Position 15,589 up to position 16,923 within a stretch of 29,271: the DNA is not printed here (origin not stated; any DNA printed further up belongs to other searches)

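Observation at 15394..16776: Orphan P-loop kinase-like protein (6-phosphofructo-2-kinase-like motifs) with an upstream mini membrane ORF, embedded among secreted-protein genes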

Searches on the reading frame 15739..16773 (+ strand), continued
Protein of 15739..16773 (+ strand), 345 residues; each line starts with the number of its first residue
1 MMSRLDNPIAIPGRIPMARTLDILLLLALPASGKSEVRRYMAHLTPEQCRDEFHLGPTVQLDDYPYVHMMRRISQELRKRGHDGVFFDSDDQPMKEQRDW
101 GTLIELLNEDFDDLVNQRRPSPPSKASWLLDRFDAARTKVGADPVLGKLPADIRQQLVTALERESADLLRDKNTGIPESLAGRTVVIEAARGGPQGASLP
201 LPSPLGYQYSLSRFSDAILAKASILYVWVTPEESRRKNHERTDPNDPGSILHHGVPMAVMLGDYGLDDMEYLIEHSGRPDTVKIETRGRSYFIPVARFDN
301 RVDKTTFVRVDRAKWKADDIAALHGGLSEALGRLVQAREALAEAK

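Call 66: find_encoding_contigs(protein=P0291, flank=7000, max_places=2)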
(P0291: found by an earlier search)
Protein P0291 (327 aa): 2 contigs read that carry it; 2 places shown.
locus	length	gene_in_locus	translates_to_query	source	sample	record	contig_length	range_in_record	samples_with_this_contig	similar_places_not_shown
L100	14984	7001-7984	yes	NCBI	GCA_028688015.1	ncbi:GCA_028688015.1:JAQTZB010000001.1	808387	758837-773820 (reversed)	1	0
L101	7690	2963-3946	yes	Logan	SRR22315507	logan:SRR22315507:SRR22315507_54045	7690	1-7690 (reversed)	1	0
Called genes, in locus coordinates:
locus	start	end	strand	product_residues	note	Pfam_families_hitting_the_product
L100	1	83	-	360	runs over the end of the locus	-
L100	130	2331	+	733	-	PF05157:MshEN, PF00437:T2SSE, PF00072:Response_reg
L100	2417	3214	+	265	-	PF01346:FKBP_N, PF00254:FKBP_C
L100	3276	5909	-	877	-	PF00690:Cation_ATPase_N, PF00122:E1-E2_ATPase, PF00702:Hydrolase, PF13246:Cation_ATPase, PF00689:Cation_ATPase_C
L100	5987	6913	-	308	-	PF03741:TerC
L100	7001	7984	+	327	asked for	-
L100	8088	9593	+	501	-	PF00209:SNF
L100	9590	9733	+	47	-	-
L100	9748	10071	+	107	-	-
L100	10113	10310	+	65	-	-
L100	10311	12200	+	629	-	PF02730:AFOR_N, PF01314:AFOR_C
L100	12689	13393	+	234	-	-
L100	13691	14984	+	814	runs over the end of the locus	PF04932:Wzy_C, PF07719:TPR_2 (faint), PF00515:TPR_1 (faint), PF13176:TPR_7 (faint), PF13414:TPR_11 (faint), PF13424:TPR_12 (faint), PF13428:TPR_14 (faint)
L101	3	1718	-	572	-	?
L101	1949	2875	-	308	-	PF03741:TerC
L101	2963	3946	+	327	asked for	-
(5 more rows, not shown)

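Call 67: find_encoding_contigs(protein=P0300, flank=7000, max_places=2)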
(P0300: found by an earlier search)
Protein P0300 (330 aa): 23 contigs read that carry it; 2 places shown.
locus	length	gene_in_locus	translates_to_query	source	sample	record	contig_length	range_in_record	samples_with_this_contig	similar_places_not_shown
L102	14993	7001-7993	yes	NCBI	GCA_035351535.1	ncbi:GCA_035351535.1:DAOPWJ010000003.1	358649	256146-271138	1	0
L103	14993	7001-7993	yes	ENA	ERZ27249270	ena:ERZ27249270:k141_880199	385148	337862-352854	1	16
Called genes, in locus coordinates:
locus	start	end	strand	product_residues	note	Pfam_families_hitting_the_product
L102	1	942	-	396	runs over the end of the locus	PF01757:Acyl_transf_3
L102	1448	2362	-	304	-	-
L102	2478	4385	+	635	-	PF01555:N6_N4_Mtase, PF01170:UPF0020 (faint), PF13649:Methyltransf_25 (faint)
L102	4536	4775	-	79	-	-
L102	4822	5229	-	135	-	-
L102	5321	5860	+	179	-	PF01583:APS_kinase, PF08433:KTI12 (faint), PF13238:AAA_18 (faint), PF13671:AAA_33 (weak)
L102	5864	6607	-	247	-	PF01553:Acyltransferase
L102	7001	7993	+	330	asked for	-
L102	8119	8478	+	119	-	-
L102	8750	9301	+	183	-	PF01965:DJ-1_PfpI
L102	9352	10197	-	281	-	PF04055:Radical_SAM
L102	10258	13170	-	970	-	PF01564:Spermine_synth (weak), PF12801:Fer4_5 (weak)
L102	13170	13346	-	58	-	-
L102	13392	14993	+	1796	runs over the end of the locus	PF00069:Pkinase, PF07714:PK_Tyr_Ser-Thr, PF20703:nSTAND1, PF23381:Beta-prop_IFT122_1st, PF24807:WD40_CDC20-Fz, PF24814:WD40_Prp19, PF25174:Beta-prop_THOC3, PF25175:Beta-prop_WDR5, +94 more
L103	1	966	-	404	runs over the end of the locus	PF01757:Acyl_transf_3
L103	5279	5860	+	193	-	PF01583:APS_kinase, PF13238:AAA_18 (faint), PF13671:AAA_33 (weak)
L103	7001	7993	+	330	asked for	-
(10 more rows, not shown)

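Call 78: search_protein_families(library=pfam, proteins=[L048:6024-7298:-, L040:1574-2551:-, L044:6063-6464:-, L041:1462-4878:+, L001:7146-8549:+, L020:8230-9579:-, L001:5245-5880:+], max_evalue=0.001)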
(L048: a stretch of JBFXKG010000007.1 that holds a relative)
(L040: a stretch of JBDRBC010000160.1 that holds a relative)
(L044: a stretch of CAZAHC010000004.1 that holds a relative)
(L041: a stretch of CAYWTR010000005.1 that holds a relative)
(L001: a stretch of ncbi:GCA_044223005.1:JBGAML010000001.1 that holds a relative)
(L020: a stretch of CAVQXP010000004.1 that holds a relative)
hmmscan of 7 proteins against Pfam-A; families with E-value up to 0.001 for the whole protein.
L048:6024-7298:- (424 aa): 1 family
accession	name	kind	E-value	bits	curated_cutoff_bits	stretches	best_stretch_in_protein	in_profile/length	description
PF01566.24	Nramp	-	1.3e-09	38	29.8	1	36-379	5-339/357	Natural resistance-associated macrophage protein-like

L040:1574-2551:- (325 aa): 1 family
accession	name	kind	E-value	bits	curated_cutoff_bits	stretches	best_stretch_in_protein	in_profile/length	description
PF00291.31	PALP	-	5.7e-76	256.1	35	1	27-315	1-295/295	Pyridoxal-phosphate dependent enzyme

L044:6063-6464:- (133 aa): 3 families
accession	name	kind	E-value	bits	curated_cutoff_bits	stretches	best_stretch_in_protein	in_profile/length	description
PF13279.12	4HBT_2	-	1.8e-22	80.5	25.5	1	14-129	5-122/122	Thioesterase-like superfamily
PF03061.28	4HBT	-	1.8e-16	60.7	20.6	1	18-101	1-78/79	Thioesterase superfamily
PF20791.3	Acyl-ACP_TE_C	-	2.1e-08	34.7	21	1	6-106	10-97/101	Acyl-ACP thioesterase C-terminal domain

L041:1462-4878:+ (1139 aa): 3 families
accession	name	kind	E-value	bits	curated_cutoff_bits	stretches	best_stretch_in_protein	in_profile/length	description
PF00873.25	ACR_tran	-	2.9e-132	442.9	28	3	1-486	1-485/1021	AcrB/AcrD/AcrF family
PF02355.23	SecD_SecF_C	-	1.6e-08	34.7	20.5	1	890-986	19-114/189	Protein export membrane protein SecD/SecF, C-terminal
PF03176.21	MMPL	-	0.00013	21.5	20.5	1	894-988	130-234/333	MMPL family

L001:7146-8549:+ (468 aa): 1 family
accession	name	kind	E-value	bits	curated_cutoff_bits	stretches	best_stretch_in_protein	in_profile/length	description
PF00365.25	PFK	-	1.4e-47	162.8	30.9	1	6-325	1-275/277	Phosphofructokinase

L020:8230-9579:- (449 aa): 3 families
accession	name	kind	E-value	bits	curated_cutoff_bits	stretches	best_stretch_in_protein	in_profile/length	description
PF02492.25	cobW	-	9.7e-06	25.7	20.7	1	235-296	113-177/180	CobW/HypB/UreG, nucleotide-binding domain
PF09140.17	MipZ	-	0.00021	21.2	20.7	1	124-236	2-116/262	ATPase MipZ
PF03308.22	MeaB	-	0.00069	19.1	23.1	0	262-292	170-200/273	Methylmalonyl Co-A mutase-associated GTPase MeaB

L001:5245-5880:+ (212 aa): 1 family
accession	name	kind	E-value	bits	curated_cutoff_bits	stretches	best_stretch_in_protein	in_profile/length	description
PF02276.23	CytoC_RC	-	2.8e-16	60.2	22.4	1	67-172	38-140/310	Photosynthetic reaction centre cytochrome C subunit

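Call 79: search_protein_families(library=ncbifam, proteins=[L001:7146-8549:+, L006:7021-8388:+], max_evalue=0.00001)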
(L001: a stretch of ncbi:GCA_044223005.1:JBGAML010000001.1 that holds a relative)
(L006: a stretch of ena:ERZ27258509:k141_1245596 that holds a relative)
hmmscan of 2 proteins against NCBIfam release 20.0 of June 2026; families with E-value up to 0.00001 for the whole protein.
L001:7146-8549:+ (468 aa): 11 families
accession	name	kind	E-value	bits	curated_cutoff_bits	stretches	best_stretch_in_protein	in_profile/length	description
NF041103.1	PFKA_PPi_Ttgales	equivalog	5.3e-192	638.3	550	1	7-412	1-407/407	diphosphate--fructose-6-phosphate 1-phosphotransferase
NF002872.1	PRK03202.1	subfamily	2.4e-51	174.6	253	1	5-357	1-305/323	ATP-dependent 6-phosphofructokinase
NF005482.0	PRK07085.1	subfamily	1.5e-46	159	446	2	3-247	72-319/558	diphosphate--fructose-6-phosphate 1-phosphotransferase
TIGR02483.1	PFK_mixed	subfamily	6.8e-46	156.8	430.55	1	6-350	1-323/325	phosphofructokinase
TIGR02477.1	PFKA_PPi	equivalog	7.2e-40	137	587.95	2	5-247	68-313/539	diphosphate--fructose-6-phosphate 1-phosphotransferase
NF005301.0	PRK06830.1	equivalog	1.3e-35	122.8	400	1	3-349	80-413/445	ATP-dependent 6-phosphofructokinase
TIGR02482.1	PFKA_ATP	equivalog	1.5e-33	116.1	371.35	1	6-241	1-221/301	6-phosphofructokinase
NF010674.0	PRK14071.1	equivalog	1.2e-27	96.8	544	1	1-372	1-349/360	ATP-dependent 6-phosphofructokinase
TIGR02478.1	6PF1K_euk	equivalog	4.1e-27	94.7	708.4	2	4-118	389-497/744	6-phosphofructokinase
NF005121.0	PRK06555.1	equivalog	3.5e-22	78.7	395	1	4-188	3-203/404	pyrophosphate--fructose-6-phosphate 1-phosphotransferase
NF010675.0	PRK14072.1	subfamily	5e-22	78.2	273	1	4-342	3-339/416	diphosphate--fructose-6-phosphate 1-phosphotransferase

L006:7021-8388:+ (456 aa): 11 families
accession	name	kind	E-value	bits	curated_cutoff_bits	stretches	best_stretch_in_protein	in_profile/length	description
NF041103.1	PFKA_PPi_Ttgales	equivalog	2.7e-190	632.7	550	1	7-412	1-407/407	diphosphate--fructose-6-phosphate 1-phosphotransferase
NF002872.1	PRK03202.1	subfamily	6.6e-52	176.5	253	1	5-354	1-306/323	ATP-dependent 6-phosphofructokinase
TIGR02483.1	PFK_mixed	subfamily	3.4e-46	157.8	430.55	1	6-350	1-323/325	phosphofructokinase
NF005482.0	PRK07085.1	subfamily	4.7e-45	154.1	446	2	4-247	73-319/558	diphosphate--fructose-6-phosphate 1-phosphotransferase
TIGR02477.1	PFKA_PPi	equivalog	1.4e-38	132.7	587.95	2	5-247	68-313/539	diphosphate--fructose-6-phosphate 1-phosphotransferase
NF005301.0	PRK06830.1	equivalog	4.6e-36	124.3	400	1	3-350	80-414/445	ATP-dependent 6-phosphofructokinase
TIGR02482.1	PFKA_ATP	equivalog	1.5e-34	119.4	371.35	1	6-242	1-222/301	6-phosphofructokinase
TIGR02478.1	6PF1K_euk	equivalog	7.7e-28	97.1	708.4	2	3-138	388-521/744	6-phosphofructokinase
NF010674.0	PRK14071.1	equivalog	1.1e-27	96.9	544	1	1-354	1-337/360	ATP-dependent 6-phosphofructokinase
NF005121.0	PRK06555.1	equivalog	1.7e-22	79.8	395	1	4-188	3-203/404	pyrophosphate--fructose-6-phosphate 1-phosphotransferase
NF010675.0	PRK14072.1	subfamily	2.6e-22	79.2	273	1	4-341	3-338/416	diphosphate--fructose-6-phosphate 1-phosphotransferase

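Call 81: search_dna_similar(query=window:15787-16773:+, collection=plasmids, mode=protein, max_evalue=0.001, max_rows=10)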
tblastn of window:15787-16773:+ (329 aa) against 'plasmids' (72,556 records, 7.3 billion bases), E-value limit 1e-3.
Records with a match: 1; places in all: 1; records where one place covers at least 80% of the query: 0.
Best place of each record, by identity: <60% 1.
By first word of the organism name: Chloroflexota 1.
By predicted mobility (MOB-suite, as given by PLSDB): non-mobilizable 1.
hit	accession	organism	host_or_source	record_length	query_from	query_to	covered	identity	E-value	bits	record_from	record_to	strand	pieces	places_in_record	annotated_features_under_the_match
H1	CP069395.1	Chloroflexota bacterium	single cell,cold seep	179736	166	290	38%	38.4%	3e-11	72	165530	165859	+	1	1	hypothetical protein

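Call 82: search_dna_similar(query=window:15787-16773:+, collection=phages, mode=protein, max_evalue=0.001, max_rows=10)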
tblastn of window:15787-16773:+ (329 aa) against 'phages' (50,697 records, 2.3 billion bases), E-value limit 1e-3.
No match.

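Call 83: get_annotated_region(hit=H1, flank=5000)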
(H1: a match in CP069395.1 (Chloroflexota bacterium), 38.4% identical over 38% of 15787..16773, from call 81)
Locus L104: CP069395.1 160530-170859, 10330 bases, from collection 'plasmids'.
description: Chloroflexota bacterium strain ZRK35 plasmid plas-ZRK, complete sequence
organism: Chloroflexota bacterium (NCBI taxid 2026724)
taxonomy: Bacteria; Chloroflexota; ; ; ; ; Chloroflexota bacterium
host: -; source: single cell,cold seep; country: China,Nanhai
typing (MOB-suite, as given by PLSDB): non-mobilizable
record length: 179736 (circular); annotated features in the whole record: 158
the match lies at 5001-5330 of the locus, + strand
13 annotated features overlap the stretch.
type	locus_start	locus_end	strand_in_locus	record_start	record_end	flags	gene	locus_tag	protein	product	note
CDS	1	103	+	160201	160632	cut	-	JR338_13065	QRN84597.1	4Fe-4S binding protein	-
CDS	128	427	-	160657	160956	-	-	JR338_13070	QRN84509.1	hypothetical protein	-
CDS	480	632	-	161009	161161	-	-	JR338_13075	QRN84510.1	hypothetical protein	-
CDS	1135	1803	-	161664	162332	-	-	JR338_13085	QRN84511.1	DUF4013 domain-containing protein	-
CDS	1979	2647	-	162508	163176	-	-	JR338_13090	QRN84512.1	DUF4013 domain-containing protein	-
CDS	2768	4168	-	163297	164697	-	-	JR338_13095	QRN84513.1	sulfatase-like hydrolase/transferase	-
CDS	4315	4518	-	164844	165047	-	-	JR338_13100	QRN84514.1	cytosolic protein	-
CDS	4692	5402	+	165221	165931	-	-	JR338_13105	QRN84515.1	hypothetical protein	-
CDS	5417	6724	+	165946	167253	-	-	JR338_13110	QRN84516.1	MFS transporter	-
CDS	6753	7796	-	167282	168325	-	-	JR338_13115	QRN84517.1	DNA alkylation repair protein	-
CDS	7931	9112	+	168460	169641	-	-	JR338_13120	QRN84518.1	YibE/F family protein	-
CDS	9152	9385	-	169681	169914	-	-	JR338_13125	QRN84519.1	hypothetical protein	-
CDS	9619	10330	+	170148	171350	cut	-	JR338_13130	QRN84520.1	MFS transporter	-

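Call 85: search_protein_families(library=pfam, proteins=[L104:4692-5399:+], max_evalue=1)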
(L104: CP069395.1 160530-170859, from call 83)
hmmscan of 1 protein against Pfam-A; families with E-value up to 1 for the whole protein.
L104:4692-5399:+ (236 aa): 1 family
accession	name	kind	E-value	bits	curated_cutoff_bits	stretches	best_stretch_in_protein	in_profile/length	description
PF02123.21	RdRP_4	-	0.11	11.8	22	1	64-159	195-280/465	Viral RNA-directed RNA-polymerase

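Call 86: search_solved_structures(query=L104:4692-5399:+, max_evalue=10, show_alignments=2)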
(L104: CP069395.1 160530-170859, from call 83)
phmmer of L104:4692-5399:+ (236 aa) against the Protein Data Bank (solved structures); distinct sequences matched with E-value up to 10: 5.
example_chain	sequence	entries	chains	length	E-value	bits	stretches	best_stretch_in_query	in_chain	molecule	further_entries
8g8i_A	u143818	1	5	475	0.13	15.1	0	46-148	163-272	C3HR3_9r_shift4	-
1s4f_A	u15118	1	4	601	0.49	13.2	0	147-192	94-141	RNA-dependent RNA polymerase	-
1s48_A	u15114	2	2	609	0.51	13.1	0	147-192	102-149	RNA-dependent RNA polymerase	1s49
2e6k_A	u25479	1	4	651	0.67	12.7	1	170-223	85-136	Transketolase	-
7wrr_A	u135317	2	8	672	0.71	12.7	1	170-223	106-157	Transketolase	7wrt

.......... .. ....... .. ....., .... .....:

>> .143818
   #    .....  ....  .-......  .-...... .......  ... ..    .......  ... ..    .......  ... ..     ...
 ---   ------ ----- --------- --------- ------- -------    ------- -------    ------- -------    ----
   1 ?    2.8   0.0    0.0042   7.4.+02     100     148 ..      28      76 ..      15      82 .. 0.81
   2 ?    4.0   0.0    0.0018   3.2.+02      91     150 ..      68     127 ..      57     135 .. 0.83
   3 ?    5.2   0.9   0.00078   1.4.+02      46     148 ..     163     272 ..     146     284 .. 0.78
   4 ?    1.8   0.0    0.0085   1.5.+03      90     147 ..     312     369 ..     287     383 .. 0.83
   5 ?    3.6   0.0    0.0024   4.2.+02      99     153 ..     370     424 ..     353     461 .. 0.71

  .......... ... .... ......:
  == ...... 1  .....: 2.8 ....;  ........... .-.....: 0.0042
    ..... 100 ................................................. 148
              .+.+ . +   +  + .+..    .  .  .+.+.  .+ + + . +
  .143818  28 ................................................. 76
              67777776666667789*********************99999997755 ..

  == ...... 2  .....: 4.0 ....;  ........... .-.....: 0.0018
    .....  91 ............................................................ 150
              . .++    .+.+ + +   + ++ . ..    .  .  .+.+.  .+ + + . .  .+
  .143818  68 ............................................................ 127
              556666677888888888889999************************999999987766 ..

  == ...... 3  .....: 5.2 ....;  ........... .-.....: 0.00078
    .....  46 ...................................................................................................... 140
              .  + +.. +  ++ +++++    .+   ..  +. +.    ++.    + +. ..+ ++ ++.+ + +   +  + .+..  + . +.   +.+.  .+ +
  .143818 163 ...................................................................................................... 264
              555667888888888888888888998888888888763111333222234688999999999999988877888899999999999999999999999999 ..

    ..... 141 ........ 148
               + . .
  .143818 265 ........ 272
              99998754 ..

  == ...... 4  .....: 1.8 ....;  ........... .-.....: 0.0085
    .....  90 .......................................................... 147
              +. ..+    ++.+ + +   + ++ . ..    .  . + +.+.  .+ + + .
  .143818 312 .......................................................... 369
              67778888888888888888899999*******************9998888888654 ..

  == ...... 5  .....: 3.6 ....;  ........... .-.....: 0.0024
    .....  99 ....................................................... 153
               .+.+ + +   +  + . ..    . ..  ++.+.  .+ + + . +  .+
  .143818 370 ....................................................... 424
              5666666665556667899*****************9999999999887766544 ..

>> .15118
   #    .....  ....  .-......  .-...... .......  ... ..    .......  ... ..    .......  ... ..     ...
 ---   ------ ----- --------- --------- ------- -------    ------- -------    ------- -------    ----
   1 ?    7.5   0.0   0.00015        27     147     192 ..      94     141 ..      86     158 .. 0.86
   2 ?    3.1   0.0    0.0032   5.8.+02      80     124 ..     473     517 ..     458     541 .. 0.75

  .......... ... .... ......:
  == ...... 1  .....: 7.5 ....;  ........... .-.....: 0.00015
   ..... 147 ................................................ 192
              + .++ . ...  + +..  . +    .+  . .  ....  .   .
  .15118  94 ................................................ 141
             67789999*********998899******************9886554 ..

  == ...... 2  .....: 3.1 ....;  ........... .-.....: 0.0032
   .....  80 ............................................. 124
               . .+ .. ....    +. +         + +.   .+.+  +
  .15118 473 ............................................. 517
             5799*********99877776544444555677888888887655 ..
